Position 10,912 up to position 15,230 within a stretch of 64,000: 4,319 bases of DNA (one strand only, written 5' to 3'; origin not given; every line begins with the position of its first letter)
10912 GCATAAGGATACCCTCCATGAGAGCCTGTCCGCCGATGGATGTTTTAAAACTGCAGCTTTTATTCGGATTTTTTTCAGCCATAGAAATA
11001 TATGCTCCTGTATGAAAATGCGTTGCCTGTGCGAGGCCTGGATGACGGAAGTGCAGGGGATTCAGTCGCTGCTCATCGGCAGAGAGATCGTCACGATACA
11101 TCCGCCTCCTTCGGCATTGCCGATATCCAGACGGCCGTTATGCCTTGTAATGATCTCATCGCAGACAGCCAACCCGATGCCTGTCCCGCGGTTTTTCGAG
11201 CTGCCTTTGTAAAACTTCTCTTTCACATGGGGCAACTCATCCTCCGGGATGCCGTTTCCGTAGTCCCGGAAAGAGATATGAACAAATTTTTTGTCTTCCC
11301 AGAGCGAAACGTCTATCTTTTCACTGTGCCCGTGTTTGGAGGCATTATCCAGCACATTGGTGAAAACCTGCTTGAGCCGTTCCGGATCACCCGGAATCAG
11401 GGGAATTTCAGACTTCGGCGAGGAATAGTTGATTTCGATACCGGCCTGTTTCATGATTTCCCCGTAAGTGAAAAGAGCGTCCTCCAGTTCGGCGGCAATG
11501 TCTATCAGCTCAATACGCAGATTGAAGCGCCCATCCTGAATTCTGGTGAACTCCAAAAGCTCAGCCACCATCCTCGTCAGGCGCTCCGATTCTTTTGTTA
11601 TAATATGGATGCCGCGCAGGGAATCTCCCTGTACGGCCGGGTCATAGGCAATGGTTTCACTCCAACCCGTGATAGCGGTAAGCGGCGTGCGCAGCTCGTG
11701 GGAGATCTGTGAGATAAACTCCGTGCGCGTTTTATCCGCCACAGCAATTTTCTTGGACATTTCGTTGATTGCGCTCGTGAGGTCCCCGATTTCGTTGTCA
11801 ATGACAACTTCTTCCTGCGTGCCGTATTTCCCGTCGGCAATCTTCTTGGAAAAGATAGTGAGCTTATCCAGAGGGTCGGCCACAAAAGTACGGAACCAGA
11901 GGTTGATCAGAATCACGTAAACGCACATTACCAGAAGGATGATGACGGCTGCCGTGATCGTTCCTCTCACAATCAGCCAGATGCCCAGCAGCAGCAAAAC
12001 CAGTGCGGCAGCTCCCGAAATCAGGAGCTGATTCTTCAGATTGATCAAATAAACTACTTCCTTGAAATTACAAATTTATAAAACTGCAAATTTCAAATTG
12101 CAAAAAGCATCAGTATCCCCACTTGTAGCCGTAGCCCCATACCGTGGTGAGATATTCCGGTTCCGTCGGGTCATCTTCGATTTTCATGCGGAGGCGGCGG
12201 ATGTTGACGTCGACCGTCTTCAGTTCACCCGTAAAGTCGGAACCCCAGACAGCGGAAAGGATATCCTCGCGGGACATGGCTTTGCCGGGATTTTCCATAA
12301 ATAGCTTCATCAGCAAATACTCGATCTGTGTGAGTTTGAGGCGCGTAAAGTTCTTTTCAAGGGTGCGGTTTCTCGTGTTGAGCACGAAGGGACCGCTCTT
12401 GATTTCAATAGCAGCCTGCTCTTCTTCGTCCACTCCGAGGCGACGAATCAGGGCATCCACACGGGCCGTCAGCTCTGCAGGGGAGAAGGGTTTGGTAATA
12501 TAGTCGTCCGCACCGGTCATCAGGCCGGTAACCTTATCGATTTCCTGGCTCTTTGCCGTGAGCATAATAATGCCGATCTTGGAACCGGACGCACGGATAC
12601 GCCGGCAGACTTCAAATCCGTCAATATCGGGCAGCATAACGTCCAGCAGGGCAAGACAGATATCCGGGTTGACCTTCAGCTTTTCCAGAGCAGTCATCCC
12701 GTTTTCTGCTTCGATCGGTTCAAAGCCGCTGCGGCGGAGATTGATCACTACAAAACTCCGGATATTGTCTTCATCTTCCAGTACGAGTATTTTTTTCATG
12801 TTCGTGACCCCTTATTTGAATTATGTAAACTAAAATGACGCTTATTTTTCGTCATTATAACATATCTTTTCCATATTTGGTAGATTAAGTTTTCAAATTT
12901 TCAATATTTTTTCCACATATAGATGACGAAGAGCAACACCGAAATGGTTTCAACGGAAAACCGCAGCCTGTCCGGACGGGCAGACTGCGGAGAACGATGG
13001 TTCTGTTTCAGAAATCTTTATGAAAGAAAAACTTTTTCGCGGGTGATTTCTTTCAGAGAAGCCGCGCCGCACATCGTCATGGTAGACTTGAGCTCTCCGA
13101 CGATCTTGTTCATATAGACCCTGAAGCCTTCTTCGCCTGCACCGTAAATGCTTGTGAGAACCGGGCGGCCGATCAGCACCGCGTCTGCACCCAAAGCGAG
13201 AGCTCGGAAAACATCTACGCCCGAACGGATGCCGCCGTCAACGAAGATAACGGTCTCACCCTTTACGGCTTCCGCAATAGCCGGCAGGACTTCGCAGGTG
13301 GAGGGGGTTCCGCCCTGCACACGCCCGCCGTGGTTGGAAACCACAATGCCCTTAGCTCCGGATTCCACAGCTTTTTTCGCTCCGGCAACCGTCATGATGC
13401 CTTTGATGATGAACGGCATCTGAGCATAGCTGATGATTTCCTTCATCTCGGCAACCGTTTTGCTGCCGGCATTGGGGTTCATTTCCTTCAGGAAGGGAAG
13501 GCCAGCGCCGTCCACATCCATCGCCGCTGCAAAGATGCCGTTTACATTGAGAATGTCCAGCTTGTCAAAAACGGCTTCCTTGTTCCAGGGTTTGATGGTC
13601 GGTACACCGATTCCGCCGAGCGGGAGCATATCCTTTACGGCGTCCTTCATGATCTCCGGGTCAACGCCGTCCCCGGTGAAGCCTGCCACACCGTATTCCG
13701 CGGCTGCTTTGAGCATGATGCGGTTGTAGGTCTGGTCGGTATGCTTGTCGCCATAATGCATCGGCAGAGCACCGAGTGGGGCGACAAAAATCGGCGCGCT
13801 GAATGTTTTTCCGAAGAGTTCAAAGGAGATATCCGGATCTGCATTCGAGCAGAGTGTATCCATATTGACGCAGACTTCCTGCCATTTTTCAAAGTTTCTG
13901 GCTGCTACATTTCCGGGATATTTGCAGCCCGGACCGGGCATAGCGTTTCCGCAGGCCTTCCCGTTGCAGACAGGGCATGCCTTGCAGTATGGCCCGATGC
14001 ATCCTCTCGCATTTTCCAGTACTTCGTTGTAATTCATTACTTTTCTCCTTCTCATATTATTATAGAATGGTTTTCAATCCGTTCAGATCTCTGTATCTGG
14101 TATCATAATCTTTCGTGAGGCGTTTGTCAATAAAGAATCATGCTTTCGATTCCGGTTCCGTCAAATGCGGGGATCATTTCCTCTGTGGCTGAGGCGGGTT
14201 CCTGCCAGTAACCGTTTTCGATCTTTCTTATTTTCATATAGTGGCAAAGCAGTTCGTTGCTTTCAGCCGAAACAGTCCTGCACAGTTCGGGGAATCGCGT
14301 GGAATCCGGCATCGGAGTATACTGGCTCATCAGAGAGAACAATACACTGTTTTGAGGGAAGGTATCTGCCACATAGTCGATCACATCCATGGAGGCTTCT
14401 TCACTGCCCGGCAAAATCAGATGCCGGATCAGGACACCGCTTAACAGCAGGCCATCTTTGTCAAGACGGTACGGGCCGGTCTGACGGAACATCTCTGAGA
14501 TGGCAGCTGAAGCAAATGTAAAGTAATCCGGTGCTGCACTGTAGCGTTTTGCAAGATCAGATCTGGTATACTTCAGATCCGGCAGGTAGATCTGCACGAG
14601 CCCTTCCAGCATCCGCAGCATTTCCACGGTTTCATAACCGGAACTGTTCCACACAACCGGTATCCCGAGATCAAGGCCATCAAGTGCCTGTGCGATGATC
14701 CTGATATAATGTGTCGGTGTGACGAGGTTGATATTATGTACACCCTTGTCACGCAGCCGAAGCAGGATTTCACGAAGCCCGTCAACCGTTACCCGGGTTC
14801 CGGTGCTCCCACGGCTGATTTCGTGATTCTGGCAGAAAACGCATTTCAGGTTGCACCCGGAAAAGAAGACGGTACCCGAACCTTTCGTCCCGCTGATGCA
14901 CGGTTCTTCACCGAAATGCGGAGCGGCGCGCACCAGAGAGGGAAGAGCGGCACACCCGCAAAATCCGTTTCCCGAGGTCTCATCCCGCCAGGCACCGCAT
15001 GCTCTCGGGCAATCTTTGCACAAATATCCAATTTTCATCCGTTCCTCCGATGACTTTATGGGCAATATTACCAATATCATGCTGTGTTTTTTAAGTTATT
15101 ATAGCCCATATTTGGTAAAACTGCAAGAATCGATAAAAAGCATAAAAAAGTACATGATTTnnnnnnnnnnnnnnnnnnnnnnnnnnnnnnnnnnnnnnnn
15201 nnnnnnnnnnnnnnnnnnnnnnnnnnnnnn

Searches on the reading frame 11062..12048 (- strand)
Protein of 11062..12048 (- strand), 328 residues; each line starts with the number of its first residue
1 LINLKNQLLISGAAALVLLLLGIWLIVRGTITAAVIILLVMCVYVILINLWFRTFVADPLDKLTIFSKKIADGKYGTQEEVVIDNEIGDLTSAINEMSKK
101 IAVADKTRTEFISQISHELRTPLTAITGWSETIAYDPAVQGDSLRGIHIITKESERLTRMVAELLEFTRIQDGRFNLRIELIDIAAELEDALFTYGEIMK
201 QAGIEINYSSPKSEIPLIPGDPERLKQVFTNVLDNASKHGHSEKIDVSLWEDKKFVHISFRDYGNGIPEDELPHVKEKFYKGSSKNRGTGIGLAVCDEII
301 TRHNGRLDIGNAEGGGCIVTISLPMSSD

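Call 46: search_protein_families(library=pfam, max_evalue=0.00001, proteins=[window:11062-12048:-])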
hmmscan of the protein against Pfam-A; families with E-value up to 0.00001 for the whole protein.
window:11062-12048:- (328 aa): 3 families
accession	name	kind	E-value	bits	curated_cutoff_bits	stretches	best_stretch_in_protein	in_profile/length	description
PF02518.31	HATPase_c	-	3.6e-27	95.4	26.4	1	220-326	1-110/111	Histidine kinase-, DNA gyrase B-, and HSP90-like ATPase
PF00512.31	HisKA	-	2e-14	53.8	26.9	1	108-173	2-66/66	His Kinase A (phospho-acceptor) domain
PF14501.12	HATPase_c_5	-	9.2e-07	29.2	22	1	225-313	6-92/102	GHKL domain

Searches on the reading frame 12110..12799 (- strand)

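Call 46: search_protein_families(library=pfam, max_evalue=0.00001, proteins=[window:12110-12799:-])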
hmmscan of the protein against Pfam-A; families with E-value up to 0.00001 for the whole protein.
window:12110-12799:- (229 aa): 2 families
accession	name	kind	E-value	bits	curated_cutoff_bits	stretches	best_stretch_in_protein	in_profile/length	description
PF00486.34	Trans_reg_C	-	3.3e-25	88.4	26.2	1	153-226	3-76/77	Transcriptional regulatory protein, C terminal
PF00072.30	Response_reg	-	7.9e-25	87.6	30.2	1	4-114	1-110/111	Response regulator receiver domain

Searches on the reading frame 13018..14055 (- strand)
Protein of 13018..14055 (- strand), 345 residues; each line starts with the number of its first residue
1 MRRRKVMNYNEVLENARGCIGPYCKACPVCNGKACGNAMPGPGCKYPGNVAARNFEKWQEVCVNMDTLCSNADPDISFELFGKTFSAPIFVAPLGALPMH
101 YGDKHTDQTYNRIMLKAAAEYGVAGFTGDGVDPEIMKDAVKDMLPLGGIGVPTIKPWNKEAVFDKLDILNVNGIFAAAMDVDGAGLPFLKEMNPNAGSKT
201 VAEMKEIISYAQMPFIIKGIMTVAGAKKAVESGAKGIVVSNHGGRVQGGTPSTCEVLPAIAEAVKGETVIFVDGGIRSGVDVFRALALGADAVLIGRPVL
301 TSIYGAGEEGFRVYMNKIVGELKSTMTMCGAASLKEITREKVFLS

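Call 46: search_protein_families(library=pfam, max_evalue=0.00001, proteins=[window:13018-14055:-])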
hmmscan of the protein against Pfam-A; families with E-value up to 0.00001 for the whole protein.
window:13018-14055:- (345 aa): 3 families
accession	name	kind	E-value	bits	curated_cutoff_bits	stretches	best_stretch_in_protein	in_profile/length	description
PF01070.24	FMN_dh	-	1.7e-62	212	24.9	2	198-342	204-348/350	FMN-dependent dehydrogenase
PF00478.31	IMPDH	-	1.3e-07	31.4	25.6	0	200-297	135-237/345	IMP dehydrogenase / GMP reductase domain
PF01645.23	Glu_synthase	-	2.8e-07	30.5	20.4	1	260-302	268-310/369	Conserved region in glutamate synthase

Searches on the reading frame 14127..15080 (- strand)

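Call 46: search_protein_families(library=pfam, max_evalue=0.00001, proteins=[window:14127-15080:-])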
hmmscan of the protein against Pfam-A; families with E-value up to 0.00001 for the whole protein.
window:14127-15080:- (317 aa): 2 families
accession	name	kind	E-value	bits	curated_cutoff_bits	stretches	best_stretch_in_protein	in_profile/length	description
PF04055.27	Radical_SAM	-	2.8e-08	34.5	29.5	1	71-162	2-101/166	Radical SAM superfamily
PF13353.11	Fer4_12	-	7.1e-06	26.8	22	0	70-155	9-98/137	4Fe-4S single cluster domain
